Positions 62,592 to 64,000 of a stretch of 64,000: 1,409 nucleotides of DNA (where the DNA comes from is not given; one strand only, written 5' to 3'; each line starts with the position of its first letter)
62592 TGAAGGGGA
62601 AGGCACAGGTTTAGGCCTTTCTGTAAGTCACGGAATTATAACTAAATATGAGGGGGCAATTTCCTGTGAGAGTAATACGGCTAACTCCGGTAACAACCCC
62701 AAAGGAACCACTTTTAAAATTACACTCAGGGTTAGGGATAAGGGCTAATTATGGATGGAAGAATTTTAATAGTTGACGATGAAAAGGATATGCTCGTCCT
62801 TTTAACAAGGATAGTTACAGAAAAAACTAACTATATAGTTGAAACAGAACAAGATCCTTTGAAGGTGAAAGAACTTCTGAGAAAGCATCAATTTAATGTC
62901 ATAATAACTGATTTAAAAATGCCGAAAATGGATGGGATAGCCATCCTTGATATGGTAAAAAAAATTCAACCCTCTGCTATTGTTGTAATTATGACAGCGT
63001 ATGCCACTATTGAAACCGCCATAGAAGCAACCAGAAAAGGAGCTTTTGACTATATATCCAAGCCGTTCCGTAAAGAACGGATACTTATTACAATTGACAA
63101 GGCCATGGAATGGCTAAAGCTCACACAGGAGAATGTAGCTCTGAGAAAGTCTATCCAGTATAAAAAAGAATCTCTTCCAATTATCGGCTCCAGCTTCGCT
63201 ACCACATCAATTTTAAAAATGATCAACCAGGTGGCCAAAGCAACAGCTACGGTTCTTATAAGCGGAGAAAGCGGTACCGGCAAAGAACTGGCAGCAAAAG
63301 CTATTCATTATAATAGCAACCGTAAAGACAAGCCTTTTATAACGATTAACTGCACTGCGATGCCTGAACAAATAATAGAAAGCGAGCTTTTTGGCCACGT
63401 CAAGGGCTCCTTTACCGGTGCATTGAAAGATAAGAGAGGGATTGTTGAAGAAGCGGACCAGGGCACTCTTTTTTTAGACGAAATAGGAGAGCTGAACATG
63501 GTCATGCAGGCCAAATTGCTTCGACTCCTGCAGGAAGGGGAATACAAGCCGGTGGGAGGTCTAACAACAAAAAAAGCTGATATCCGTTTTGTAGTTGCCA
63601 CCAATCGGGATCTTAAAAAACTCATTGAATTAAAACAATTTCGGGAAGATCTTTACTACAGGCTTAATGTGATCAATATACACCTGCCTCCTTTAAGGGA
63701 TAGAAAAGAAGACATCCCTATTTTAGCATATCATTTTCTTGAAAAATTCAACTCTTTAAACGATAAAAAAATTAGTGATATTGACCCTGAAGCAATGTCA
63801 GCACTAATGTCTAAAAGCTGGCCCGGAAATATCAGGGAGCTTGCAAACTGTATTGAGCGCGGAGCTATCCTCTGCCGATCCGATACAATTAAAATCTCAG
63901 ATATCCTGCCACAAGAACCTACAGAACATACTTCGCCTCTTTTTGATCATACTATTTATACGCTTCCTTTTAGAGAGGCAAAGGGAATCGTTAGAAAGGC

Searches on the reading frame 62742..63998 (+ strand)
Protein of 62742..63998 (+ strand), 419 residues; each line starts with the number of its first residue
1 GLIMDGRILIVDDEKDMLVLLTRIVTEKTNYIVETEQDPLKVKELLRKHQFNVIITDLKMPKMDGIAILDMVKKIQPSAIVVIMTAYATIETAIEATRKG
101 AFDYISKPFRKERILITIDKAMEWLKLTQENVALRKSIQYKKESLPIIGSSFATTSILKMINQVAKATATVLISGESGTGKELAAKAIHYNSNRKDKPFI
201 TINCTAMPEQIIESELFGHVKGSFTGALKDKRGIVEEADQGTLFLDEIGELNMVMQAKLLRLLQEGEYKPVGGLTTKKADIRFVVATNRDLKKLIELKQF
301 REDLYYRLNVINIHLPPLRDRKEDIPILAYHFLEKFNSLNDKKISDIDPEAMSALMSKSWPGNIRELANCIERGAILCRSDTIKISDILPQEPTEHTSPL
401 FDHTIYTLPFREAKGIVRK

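Call 69: search_protein_families(library=pfam, proteins=[window:62742-63998:+])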
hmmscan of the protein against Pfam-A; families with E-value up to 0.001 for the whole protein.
window:62742-63998:+ (419 aa): 7 families
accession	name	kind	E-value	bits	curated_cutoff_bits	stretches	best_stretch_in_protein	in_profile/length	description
PF00158.32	Sigma54_activat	-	2.3e-69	232.8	20.2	1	147-314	1-168/168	Sigma-54 interaction domain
PF00072.30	Response_reg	-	3.5e-26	92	30.2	1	8-118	1-110/111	Response regulator receiver domain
PF25601.1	AAA_lid_14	-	1.3e-25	89.4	27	1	319-390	1-72/87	AAA+ ATPase lid domain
PF14532.12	Sigma54_activ_2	-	2.4e-25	89.8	25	1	148-318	1-138/138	Sigma-54 interaction domain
PF07724.20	AAA_2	-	1.4e-07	32.2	27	1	168-300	3-136/166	AAA domain (Cdc48 subfamily)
PF07728.20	AAA_5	-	4.1e-07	30.5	22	1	171-291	2-125/139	AAA domain (dynein-related subfamily)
PF00004.35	AAA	-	9e-07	29.8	21.2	1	171-294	1-114/131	ATPase family associated with various cellular activities (AAA)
